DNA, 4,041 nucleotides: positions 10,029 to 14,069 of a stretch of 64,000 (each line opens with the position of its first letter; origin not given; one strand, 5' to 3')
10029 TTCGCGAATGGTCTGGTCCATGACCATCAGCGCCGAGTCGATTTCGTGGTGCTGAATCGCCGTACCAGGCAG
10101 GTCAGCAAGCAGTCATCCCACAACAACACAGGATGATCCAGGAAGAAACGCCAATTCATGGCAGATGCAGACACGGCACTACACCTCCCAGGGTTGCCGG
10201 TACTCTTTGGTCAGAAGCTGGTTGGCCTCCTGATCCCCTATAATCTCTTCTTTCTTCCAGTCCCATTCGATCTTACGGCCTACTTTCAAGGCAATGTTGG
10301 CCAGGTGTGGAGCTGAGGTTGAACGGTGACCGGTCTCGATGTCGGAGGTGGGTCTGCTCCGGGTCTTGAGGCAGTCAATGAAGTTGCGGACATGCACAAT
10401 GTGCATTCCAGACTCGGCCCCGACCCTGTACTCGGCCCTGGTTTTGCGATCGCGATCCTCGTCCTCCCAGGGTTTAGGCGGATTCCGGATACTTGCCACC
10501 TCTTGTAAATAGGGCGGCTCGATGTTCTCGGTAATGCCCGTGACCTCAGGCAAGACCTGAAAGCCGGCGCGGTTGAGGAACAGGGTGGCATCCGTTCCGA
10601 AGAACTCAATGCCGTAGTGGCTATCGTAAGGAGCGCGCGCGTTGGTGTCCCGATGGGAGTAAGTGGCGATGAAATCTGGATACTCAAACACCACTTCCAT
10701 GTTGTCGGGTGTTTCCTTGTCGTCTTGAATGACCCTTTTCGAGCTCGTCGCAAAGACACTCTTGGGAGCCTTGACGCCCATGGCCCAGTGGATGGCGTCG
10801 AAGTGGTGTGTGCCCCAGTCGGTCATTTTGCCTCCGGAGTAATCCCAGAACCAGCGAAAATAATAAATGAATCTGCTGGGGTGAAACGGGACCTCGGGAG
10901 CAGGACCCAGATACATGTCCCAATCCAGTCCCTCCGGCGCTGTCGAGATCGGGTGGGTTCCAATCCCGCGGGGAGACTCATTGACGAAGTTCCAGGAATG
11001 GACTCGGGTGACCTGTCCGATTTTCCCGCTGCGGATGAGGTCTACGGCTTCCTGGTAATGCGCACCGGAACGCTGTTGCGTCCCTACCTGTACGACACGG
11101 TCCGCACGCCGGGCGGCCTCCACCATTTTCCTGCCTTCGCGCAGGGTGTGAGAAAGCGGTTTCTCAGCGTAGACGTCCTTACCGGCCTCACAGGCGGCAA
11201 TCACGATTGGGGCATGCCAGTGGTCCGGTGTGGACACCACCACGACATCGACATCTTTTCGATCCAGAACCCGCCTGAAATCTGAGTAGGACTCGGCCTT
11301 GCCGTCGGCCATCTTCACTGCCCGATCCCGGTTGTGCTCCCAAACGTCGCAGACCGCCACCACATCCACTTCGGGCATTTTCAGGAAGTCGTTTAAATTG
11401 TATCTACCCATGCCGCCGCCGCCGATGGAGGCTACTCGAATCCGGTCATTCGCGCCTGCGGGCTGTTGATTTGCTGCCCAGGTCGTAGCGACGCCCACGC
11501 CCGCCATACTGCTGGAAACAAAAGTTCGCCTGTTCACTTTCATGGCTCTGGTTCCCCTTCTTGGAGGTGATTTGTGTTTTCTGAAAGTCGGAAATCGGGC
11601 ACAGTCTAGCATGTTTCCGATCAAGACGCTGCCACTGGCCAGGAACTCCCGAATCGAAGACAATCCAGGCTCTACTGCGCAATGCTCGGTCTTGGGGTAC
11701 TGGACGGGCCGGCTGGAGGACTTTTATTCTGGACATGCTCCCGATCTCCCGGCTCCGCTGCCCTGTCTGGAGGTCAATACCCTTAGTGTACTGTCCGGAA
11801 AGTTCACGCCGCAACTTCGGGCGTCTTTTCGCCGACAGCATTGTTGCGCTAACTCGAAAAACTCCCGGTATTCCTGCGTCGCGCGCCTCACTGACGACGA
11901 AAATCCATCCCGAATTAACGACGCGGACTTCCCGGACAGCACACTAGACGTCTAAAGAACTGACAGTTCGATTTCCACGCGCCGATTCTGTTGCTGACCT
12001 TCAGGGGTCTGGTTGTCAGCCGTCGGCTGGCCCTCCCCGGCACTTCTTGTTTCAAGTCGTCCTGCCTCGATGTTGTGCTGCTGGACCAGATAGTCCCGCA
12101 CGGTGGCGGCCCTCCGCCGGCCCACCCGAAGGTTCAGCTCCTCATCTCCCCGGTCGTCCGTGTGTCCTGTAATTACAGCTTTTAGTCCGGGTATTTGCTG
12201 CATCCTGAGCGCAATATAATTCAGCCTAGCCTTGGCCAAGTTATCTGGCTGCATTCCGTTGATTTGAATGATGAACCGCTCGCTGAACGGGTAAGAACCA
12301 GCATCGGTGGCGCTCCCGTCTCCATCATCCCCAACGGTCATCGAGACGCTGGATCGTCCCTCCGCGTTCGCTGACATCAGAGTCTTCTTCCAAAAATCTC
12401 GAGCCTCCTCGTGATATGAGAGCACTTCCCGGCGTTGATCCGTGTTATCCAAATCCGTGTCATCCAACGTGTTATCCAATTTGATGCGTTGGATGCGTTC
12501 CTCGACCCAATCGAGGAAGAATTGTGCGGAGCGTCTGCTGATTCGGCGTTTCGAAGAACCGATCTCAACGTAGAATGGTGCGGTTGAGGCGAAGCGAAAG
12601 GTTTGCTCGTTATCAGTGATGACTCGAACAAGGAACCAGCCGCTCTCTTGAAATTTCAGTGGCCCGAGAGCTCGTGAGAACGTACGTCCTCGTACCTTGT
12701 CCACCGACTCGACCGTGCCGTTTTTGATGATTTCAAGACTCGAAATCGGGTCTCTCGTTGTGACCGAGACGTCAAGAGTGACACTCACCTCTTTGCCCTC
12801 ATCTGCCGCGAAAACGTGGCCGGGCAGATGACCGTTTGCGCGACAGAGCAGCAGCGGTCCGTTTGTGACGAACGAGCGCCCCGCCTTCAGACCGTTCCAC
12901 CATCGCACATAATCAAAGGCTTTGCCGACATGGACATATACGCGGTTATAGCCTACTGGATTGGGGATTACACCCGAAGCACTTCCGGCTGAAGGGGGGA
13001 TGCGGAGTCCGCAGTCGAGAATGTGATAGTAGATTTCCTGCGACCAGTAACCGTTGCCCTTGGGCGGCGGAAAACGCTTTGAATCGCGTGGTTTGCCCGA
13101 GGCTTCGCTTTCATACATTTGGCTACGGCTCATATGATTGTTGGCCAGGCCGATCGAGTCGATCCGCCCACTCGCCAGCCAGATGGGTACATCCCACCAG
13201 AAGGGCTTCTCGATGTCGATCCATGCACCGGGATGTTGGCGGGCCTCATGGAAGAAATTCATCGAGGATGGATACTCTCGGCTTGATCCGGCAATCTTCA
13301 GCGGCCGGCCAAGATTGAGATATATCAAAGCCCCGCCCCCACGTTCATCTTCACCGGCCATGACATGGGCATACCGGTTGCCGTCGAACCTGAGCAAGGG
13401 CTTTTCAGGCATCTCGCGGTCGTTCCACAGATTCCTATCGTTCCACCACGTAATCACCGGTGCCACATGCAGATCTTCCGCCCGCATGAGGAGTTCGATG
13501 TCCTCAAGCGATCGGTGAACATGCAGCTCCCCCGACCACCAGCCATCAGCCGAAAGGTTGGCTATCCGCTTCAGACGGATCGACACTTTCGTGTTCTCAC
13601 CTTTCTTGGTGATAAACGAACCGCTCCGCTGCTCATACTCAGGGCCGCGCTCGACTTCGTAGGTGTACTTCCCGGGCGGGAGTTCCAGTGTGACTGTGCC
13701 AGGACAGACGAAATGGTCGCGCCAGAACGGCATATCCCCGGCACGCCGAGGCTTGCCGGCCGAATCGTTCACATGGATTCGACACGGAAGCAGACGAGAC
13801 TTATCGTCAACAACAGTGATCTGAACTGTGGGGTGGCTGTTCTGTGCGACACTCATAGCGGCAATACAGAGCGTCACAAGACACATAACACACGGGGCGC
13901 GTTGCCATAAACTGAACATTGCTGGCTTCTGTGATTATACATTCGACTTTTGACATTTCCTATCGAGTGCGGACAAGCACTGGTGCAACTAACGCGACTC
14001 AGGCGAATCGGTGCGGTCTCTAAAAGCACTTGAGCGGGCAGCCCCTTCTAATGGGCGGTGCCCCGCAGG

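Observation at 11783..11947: A CTAG-flanked MITE family present in three copies, including a 53-bp mini-copy that provides a gene's stop codon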

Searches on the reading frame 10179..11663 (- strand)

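Call 9: search_protein_families(library=pfam, proteins=[window:10179-11663:-])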
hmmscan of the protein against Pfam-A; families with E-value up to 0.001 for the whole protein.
window:10179-11663:- (494 aa): 4 families
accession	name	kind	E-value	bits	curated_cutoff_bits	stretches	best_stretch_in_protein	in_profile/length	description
PF19051.5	GFO_IDH_MocA_C2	-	1.2e-26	94.2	23.3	2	233-298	39-104/254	Oxidoreductase family, C-terminal alpha/beta domain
PF01408.29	GFO_IDH_MocA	-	2.6e-22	80.2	24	1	75-194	1-119/120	Oxidoreductase family, NAD-binding Rossmann fold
PF22725.1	GFO_IDH_MocA_C3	-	1.3e-13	51.5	27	1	270-361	34-123/124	GFO/IDH/MocA C-terminal domain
PF02894.22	GFO_IDH_MocA_C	-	6.3e-06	26.6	22.9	1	270-447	31-198/218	Oxidoreductase family, C-terminal alpha/beta domain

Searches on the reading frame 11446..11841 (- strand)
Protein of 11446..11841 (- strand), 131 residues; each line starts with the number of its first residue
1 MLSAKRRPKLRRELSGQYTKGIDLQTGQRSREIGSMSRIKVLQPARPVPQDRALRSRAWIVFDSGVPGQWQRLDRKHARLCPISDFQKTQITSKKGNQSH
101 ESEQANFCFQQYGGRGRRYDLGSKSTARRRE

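Call 67: search_protein_families(library=pfam, proteins=[window:11446-11841:-], max_evalue=0.01)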
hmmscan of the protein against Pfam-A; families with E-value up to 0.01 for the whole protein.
window:11446-11841:- (131 aa): 0 families
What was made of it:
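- Checked: The ORFs that run through the copies (11542-11955+, 11446-11841-, 57609-57923+, 57578-57880-) have no Pfam match (call 67).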

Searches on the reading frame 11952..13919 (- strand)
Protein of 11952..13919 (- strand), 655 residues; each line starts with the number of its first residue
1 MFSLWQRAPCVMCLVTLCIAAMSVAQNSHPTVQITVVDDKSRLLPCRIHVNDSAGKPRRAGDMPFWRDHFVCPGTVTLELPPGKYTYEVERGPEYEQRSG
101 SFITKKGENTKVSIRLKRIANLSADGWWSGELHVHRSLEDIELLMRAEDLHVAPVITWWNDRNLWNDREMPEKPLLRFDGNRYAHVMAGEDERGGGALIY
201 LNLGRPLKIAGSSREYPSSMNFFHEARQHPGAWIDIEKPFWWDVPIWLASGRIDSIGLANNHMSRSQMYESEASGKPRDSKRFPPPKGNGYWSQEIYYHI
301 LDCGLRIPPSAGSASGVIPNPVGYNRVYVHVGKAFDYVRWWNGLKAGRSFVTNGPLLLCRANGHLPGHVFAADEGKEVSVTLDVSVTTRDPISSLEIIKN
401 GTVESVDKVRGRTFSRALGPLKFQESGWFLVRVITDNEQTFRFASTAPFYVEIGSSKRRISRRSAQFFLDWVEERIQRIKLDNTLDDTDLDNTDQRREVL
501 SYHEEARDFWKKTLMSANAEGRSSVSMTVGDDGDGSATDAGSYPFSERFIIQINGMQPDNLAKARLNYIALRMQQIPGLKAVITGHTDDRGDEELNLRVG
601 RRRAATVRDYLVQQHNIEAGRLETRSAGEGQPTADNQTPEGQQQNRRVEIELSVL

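Call 9: search_protein_families(library=pfam, proteins=[window:11952-13919:-])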
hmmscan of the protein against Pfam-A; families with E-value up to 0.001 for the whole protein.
window:11952-13919:- (655 aa): 1 family
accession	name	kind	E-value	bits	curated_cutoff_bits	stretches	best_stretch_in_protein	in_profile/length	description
PF00691.25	OmpA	-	8.3e-14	52.2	27.2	1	562-646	13-98/98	OmpA family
